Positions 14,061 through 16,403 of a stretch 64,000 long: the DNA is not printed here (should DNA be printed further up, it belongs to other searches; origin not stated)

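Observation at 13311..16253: Operon of a Cys-pair-rich NHL propeller and a PhnD-SBP / PQQ-propeller fusion lipoprotein with no transporter genes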

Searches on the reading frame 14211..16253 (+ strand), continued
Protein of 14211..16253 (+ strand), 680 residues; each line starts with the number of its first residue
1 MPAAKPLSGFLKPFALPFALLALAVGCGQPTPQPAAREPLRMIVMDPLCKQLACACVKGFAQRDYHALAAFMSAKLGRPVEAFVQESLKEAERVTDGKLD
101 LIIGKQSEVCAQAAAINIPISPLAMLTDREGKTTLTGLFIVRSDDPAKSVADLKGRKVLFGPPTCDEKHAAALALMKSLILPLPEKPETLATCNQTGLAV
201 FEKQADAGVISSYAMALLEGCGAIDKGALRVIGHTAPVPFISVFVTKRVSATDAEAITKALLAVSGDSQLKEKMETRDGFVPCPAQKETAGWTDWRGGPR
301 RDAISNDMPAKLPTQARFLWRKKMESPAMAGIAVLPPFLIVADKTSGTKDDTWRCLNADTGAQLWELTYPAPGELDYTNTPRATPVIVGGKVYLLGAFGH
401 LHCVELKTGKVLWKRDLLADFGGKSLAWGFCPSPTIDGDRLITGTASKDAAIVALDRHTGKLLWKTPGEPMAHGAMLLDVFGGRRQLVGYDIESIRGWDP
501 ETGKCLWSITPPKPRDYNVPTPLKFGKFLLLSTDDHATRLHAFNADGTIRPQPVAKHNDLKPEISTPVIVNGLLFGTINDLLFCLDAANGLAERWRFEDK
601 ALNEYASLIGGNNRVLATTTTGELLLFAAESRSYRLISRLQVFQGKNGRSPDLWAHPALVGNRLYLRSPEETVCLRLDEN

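Call 8: find_encoding_contigs(protein=P0080, flank=8000, max_places=2)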
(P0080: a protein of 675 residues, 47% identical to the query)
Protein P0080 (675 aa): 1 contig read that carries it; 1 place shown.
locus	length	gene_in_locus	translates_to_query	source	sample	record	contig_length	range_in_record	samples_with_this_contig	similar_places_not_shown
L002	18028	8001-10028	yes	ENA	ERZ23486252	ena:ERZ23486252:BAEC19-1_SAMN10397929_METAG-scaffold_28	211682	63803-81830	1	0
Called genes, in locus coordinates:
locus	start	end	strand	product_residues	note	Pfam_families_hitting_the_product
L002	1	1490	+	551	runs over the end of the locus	PF07953:Toxin_R_bind_N (weak), PF13385:Laminin_G_3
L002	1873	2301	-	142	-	PF05198:IF3_N, PF00707:IF3_C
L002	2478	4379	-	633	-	PF02824:TGS, PF07973:tRNA_SAD, PF00587:tRNA-synt_2b, PF03129:HGTP_anticodon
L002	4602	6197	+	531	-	PF00437:T2SSE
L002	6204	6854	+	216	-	PF02674:Colicin_V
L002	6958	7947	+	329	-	PF01436:NHL (faint)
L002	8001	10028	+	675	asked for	PF12974:Phosphonate-bd, PF01011:PQQ (faint), PF13360:PQQ_2, PF13570:Beta-prop_ACSF4, PF13360:PQQ_2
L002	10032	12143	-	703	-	PF02415:Chlam_PMP (faint)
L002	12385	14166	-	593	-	PF13646:HEAT_2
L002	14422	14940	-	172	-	-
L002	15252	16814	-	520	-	-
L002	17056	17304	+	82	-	PF09413:DUF2007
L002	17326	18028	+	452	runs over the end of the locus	PF01408:GFO_IDH_MocA, PF22725:GFO_IDH_MocA_C3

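Call 9: find_encoding_contigs(protein=P0078, flank=8000, max_places=2)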
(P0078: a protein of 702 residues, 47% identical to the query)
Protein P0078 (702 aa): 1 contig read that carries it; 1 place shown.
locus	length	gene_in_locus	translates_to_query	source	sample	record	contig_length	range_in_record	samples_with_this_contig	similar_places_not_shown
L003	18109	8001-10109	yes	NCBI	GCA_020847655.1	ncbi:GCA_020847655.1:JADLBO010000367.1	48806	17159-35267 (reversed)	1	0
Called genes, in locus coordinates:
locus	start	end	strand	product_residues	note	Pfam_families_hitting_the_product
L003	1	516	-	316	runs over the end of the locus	PF01145:Band_7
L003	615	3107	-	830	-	PF01145:Band_7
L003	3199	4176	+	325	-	PF12679:ABC2_membrane_2 (faint)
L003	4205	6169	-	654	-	PF00122:E1-E2_ATPase, PF00702:Hydrolase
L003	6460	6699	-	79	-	-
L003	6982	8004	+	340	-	PF01436:NHL (faint), PF08450:SGL (faint)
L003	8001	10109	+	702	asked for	PF12974:Phosphonate-bd, PF13570:Beta-prop_ACSF4, PF01011:PQQ (faint), PF13360:PQQ_2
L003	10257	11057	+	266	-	PF02151:UVR (weak)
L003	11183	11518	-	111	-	PF00216:Bac_DNA_binding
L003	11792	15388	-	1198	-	-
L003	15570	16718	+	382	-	PF02012:BNR (faint), PF13088:BNR_2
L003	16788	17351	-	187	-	PF02627:CMD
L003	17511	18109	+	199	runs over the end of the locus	PF04542:Sigma70_r2, PF08281:Sigma70_r4_2 (weak)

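Call 14: find_related_loci(query=A2, collection=genome_contigs, flank=10000)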
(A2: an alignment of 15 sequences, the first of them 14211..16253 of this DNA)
Query A2 (680 aa) in genome_contigs; peptide patterns used: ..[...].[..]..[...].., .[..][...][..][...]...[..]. (x = any residue, [..] = any of these).
515 stretches matched a pattern; 471 encode a relative of the query (tblastn E <= 1e-3); the best 80 are kept; 80 distinct loci.
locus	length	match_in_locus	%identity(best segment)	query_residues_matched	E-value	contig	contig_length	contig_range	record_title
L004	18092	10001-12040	89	1-680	0e+0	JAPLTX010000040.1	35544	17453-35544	MAG: Verrucomicrobia bacterium isolate LacPavin_0818_WC55_MAG_62_14 LacPavin_0818_WC55_scaffold_783675, whole genome sho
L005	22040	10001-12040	85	1-680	0e+0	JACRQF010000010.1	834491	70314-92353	MAG: Verrucomicrobia bacterium isolate NC_groundwater_2006_Pr3_S-0.65um_64_6 SR2-18-Sp65_coassembly_scaffold_102691, who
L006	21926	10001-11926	84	37-678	0e+0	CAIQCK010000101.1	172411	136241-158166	uncultured bacterium isolate AM-2014_bin-0333 genome assembly, contig: bin-0333:101/126, whole genome shotgun sequence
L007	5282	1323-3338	80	7-680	0e+0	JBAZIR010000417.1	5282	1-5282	MAG: Verrucomicrobiia bacterium isolate SO_2017_LW4_10 scaffold_30654_c1_LW137-91_2017, whole genome shotgun sequence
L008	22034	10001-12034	80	1-680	0e+0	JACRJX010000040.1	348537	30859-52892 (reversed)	MAG: Verrucomicrobia bacterium isolate NC_groundwater_1840_Pr3_B-0.1um_61_25 SR-2_scaffold_141_2995552, whole genome sho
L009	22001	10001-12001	78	12-680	0e+0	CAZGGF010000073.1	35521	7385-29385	MAG TPA_asm: uncultured Verrucomicrobiota bacterium isolate SRP293105_co1_5 genome assembly, contig: k141_969944, whole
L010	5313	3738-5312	76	18-548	0e+0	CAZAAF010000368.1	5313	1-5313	MAG TPA_asm: uncultured Verrucomicrobiota bacterium isolate binchicken_co261_17 genome assembly, contig: NODE_1302_lengt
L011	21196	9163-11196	49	10-679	0e+0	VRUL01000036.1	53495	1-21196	MAG: Planctomycetota bacterium isolate MohnsGC08_bin191 NODE_36_length_53495_cov_44.695926, whole genome shotgun sequenc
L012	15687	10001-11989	50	29-678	0e+0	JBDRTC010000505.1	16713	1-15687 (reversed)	MAG: Planctomycetota bacterium isolate MEGAHIT-group-3.47 k141_717414, whole genome shotgun sequence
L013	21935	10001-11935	48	39-679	0e+0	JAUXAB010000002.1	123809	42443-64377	MAG: Phycisphaerae bacterium isolate CSMAG_2751 CSMAG_2751_k141_610976_length_123809_cov_29.8915, whole genome shotgun s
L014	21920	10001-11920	50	36-677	0e+0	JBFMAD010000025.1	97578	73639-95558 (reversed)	MAG: Planctomycetota bacterium isolate MAG129 MAG129_25, whole genome shotgun sequence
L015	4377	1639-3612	48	10-677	0e+0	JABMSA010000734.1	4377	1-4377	MAG: Planctomycetota bacterium isolate bin.53 k141_6280692, whole genome shotgun sequence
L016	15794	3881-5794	49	36-675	0e+0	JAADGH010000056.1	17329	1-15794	MAG: Planctomycetota bacterium isolate M_MetaBat.109 contig-127_5168, whole genome shotgun sequence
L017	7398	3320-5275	47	31-679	0e+0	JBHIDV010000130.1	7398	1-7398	MAG: Sedimentisphaerales bacterium isolate b3.sp3_bin.2 NODE_3824_length_7398_cov_6.614871, whole genome shotgun sequenc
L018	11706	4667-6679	45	7-678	0e+0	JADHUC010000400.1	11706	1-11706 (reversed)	MAG: Pirellulaceae bacterium isolate BS150m-G36 BS-150m-C5023, whole genome shotgun sequence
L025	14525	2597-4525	48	33-675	0e+0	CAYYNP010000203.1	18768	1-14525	MAG TPA_asm: uncultured Planctomycetaceae bacterium isolate SRP077602_co5_509 genome assembly, contig: NODE_14164_length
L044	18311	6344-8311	46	36-679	5e-178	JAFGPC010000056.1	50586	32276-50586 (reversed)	MAG: Sedimentisphaerales bacterium isolate Zod_Metabat.67 k87_3330959, whole genome shotgun sequence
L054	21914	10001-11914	45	35-679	2e-168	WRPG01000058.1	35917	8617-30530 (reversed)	MAG: Limisphaerales bacterium isolate X3_MaxBin.016 scaffold_819, whole genome shotgun sequence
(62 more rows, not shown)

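Call 26: search_solved_structures(query=A3, max_evalue=0.01, show_alignments=3)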
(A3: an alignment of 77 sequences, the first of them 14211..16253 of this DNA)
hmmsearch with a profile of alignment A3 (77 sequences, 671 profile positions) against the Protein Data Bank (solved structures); distinct sequences matched with E-value up to 0.01: 44.
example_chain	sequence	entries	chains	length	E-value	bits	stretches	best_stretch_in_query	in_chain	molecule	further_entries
6y7o_A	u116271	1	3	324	5.5e-15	57.6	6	433-534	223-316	Tako8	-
6g6m_A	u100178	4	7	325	2.2e-14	55.6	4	433-534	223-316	Tako8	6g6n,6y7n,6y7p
5jvb_A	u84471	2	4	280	7.7e-13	50.5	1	62-266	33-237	Phosphonate ABC transporter, periplasmic phosphonate-binding protein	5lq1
8orr_AAA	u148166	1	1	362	1.6e-12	49.5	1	355-414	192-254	Outer membrane protein assembly factor BamB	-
3q54_A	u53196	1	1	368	3.9e-10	41.6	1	355-414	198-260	Outer membrane assembly lipoprotein YfgL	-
28jl_B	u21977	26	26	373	4e-10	41.5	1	355-414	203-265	Outer membrane protein assembly factor BamB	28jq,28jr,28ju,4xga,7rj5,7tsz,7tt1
2yh3_A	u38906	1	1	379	4.1e-10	41.5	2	355-414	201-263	LIPOPROTEIN YFGL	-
5ljo_B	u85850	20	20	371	4.1e-10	41.5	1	355-414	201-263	Outer membrane protein assembly factor BamB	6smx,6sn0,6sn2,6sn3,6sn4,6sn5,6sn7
8spr_B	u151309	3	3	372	4.1e-10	41.5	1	355-414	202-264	Outer membrane protein assembly factor BamB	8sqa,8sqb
3q7m_A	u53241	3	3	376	4.3e-10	41.5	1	355-414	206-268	Lipoprotein yfgL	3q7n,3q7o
3prw_A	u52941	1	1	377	4.5e-10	41.4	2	355-414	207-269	Lipoprotein yfgL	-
5ayw_B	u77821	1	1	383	5.1e-10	41.2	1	355-414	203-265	Outer membrane protein assembly factor BamB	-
7nri_B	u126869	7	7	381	6e-10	41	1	355-414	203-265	Outer membrane protein assembly factor BamB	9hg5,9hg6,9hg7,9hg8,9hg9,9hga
8adg_B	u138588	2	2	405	7.6e-10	40.6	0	380-413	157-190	Outer membrane protein assembly factor BamB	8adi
6lyq_B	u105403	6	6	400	8e-10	40.6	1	369-596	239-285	Outer membrane protein assembly factor BamB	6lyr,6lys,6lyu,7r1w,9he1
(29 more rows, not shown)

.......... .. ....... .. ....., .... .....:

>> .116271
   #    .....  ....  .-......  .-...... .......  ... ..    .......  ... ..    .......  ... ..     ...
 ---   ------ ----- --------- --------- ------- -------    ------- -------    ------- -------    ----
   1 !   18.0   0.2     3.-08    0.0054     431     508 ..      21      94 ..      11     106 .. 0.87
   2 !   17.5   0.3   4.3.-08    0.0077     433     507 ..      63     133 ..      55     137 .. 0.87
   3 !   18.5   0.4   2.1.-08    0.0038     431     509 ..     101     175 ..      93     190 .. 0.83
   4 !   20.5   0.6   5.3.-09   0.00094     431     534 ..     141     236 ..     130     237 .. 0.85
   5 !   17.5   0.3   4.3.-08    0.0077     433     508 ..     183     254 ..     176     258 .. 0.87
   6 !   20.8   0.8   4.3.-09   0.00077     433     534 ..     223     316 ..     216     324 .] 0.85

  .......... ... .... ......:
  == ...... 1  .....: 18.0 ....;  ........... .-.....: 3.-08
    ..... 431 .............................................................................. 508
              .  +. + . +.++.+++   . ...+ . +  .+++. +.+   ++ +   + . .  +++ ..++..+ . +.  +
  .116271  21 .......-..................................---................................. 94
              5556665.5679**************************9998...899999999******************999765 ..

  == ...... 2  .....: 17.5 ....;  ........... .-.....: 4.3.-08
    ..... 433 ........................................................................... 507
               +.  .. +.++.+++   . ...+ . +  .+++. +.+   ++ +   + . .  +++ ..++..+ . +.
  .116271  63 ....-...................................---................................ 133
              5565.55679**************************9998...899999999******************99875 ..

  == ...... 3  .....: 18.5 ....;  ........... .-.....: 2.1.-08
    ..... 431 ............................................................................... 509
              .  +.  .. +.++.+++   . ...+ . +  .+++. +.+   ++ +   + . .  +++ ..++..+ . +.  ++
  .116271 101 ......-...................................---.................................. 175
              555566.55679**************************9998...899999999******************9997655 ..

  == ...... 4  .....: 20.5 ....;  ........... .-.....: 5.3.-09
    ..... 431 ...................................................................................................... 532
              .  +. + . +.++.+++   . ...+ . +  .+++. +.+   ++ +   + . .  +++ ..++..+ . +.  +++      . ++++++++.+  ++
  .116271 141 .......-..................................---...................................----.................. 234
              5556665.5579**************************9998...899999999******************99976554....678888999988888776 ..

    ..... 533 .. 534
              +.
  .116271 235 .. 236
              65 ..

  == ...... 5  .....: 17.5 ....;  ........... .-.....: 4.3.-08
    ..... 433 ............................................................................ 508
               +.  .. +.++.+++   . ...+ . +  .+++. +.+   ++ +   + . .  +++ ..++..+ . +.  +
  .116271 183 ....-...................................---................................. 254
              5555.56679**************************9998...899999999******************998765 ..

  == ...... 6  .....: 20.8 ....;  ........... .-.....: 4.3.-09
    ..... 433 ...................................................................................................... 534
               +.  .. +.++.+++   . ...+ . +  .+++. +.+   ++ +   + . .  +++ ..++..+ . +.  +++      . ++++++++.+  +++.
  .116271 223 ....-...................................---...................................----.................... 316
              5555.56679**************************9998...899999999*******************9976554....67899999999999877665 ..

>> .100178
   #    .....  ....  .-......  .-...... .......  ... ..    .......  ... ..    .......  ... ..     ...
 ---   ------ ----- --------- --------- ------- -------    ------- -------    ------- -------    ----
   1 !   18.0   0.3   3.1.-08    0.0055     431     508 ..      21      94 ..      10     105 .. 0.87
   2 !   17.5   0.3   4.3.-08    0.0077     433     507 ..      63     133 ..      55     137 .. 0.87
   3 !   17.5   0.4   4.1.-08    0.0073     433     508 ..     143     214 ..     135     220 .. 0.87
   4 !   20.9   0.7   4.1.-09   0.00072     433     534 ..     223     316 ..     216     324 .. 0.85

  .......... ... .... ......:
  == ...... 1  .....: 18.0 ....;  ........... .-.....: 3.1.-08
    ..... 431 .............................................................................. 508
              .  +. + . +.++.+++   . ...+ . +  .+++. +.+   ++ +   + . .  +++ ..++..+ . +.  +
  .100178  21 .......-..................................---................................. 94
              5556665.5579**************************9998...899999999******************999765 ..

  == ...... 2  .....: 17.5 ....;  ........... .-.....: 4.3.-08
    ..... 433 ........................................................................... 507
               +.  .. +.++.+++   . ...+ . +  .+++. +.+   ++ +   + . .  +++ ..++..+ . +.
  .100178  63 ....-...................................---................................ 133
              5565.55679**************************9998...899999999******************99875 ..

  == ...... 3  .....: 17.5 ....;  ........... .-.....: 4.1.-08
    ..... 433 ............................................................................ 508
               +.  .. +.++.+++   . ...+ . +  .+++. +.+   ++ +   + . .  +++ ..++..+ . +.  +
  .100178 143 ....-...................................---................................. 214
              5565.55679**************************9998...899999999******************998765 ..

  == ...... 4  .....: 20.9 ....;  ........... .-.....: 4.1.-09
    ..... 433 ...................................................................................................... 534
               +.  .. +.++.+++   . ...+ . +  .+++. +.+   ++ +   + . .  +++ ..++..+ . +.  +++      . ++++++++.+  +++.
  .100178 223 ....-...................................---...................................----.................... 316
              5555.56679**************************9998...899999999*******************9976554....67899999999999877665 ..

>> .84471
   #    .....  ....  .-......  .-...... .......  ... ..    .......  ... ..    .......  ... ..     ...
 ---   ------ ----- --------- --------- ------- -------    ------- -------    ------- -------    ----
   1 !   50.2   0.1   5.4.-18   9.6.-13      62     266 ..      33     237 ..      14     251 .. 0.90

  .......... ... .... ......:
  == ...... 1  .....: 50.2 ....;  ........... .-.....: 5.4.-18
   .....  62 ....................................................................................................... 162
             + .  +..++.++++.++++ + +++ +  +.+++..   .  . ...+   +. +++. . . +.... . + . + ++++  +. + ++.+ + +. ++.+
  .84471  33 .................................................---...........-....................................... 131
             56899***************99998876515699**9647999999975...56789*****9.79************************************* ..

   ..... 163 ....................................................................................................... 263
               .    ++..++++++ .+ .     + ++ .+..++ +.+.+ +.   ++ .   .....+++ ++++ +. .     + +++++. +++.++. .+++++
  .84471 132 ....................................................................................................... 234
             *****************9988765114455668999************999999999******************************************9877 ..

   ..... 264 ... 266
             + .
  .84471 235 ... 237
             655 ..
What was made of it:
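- Closest known: PtxB / PhnD phosphite- and phosphonate-binding proteins. Same: It is the best solved-structure match by sequence (profile E 8e-13, call 26).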
